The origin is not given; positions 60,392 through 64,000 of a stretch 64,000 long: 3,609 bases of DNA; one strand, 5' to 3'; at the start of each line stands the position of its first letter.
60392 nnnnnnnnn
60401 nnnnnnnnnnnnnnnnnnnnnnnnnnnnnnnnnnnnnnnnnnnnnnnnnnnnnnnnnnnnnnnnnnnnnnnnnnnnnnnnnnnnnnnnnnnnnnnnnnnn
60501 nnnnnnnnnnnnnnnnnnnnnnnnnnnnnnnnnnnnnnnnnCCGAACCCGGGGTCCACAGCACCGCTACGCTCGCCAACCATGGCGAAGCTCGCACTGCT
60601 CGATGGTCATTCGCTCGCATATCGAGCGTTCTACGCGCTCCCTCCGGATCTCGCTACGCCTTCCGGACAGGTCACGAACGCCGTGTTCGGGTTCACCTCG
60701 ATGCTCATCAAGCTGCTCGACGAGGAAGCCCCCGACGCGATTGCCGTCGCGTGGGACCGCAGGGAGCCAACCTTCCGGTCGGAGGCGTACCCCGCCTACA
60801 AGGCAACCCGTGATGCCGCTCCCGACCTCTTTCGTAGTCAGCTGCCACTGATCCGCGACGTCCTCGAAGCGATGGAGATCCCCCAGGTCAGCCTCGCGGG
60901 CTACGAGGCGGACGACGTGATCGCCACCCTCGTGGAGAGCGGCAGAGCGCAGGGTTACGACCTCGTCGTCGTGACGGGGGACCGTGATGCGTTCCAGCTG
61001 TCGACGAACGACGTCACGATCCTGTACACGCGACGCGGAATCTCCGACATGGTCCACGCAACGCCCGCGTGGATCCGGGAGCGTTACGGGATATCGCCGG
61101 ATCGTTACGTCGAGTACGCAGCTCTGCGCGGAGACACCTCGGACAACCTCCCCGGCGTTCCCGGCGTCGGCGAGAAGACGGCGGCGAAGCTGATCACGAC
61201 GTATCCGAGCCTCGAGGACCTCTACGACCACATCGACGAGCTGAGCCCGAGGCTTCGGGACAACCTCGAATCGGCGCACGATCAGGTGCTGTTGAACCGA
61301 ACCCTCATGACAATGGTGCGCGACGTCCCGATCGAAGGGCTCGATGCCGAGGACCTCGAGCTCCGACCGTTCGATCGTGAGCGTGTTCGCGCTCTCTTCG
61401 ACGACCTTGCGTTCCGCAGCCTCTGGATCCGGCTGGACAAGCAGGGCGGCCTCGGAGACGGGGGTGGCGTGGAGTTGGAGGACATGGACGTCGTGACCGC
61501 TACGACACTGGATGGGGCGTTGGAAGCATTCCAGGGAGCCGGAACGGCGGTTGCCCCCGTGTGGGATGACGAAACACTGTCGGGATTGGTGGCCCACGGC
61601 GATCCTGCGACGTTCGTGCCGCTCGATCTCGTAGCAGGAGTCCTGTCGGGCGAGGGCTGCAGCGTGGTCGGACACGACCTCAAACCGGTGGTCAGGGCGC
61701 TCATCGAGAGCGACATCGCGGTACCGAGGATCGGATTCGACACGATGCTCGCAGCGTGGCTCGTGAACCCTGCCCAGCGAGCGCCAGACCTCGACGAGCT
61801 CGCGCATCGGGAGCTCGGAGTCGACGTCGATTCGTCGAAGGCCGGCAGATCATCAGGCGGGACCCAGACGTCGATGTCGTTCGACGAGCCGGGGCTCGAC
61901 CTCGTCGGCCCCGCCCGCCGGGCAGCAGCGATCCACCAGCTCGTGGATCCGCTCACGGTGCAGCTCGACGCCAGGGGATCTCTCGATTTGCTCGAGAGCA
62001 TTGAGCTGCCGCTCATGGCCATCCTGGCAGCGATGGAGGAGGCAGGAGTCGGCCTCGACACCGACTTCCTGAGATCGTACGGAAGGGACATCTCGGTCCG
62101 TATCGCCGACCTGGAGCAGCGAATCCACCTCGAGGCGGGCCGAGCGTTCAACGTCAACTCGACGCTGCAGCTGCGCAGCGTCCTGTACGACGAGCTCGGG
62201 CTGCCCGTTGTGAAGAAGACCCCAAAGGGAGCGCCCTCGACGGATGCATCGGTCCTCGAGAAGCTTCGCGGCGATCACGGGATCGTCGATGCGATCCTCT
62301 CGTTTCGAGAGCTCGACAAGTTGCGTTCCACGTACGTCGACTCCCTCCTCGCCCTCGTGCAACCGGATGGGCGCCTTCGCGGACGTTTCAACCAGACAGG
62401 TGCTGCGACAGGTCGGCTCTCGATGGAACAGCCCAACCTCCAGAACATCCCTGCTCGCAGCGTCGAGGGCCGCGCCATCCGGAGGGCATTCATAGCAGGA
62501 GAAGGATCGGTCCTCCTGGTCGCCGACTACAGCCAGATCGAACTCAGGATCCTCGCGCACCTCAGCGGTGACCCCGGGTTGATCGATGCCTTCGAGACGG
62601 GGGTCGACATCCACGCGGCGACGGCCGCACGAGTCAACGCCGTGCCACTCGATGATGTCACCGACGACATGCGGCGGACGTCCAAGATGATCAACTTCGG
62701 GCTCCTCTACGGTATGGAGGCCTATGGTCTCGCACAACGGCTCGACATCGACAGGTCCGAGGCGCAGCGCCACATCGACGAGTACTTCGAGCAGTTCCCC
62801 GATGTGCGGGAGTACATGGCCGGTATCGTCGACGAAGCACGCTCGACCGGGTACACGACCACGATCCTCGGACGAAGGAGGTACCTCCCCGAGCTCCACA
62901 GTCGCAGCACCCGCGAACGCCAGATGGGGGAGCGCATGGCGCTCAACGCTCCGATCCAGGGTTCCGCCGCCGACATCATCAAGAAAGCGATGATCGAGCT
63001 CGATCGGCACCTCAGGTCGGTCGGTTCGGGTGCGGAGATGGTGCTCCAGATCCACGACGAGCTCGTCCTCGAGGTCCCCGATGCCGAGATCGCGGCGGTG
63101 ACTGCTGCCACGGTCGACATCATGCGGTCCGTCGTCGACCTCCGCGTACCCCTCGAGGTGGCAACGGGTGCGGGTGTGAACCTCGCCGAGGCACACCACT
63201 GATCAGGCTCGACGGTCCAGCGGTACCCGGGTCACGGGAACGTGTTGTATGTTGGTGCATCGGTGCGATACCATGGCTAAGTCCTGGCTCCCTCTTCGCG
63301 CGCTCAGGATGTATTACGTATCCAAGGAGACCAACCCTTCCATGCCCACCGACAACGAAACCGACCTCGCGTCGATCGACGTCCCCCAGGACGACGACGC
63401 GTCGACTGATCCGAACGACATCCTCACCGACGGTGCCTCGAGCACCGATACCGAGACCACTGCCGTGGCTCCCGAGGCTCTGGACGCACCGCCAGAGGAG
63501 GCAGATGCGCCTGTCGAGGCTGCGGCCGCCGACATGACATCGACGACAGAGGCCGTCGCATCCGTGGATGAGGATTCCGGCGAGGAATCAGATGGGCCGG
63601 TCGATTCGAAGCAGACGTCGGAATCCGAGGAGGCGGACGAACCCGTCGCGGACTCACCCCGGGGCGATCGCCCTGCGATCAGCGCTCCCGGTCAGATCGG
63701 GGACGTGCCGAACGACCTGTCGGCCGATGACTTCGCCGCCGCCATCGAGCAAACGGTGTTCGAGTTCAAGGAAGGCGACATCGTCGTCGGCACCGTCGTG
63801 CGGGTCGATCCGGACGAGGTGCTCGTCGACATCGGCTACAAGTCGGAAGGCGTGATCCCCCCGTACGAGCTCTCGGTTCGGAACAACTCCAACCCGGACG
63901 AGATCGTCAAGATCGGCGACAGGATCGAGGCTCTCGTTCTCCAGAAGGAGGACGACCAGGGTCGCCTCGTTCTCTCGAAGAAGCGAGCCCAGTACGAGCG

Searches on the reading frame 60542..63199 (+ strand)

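Call 25: search_protein_families(library=pfam, proteins=[window:60542-63199:+], max_evalue=0.001)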
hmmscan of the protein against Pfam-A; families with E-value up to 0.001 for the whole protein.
window:60542-63199:+ (886 aa): 4 families
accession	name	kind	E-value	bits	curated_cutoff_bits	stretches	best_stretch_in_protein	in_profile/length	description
PF00476.26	DNA_pol_A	-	3e-146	487.7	34.3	1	508-882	2-380/381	DNA polymerase family A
PF02739.22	5_3_exonuc_N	-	3.7e-56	189.8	34.3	1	16-183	1-164/164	5'-3' exonuclease, N-terminal resolvase-like domain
PF01367.25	5_3_exonuc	-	5.6e-30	104.1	40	1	184-280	1-97/97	5'-3' exonuclease, C-terminal SAM fold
PF22619.2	DNA_polI_exo1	-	6.6e-05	23.2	27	1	368-428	44-104/140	DNA polymerase I, ribonuclease H-like domain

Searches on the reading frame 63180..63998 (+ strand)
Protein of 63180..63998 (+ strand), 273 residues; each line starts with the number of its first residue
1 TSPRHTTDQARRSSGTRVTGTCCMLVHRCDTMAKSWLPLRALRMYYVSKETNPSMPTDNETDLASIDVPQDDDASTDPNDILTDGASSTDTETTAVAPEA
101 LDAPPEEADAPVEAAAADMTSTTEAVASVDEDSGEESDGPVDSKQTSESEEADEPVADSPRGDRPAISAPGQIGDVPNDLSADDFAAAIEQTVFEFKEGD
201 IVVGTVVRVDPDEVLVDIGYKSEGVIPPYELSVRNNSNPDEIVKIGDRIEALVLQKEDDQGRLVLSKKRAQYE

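Call 25: search_protein_families(library=pfam, proteins=[window:63180-63998:+], max_evalue=0.001)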
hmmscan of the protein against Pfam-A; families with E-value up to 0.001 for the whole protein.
window:63180-63998:+ (273 aa): 1 family
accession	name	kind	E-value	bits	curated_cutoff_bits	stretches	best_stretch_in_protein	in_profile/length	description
PF00575.29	S1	-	4.1e-15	56.4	22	1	195-268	1-74/74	S1 RNA binding domain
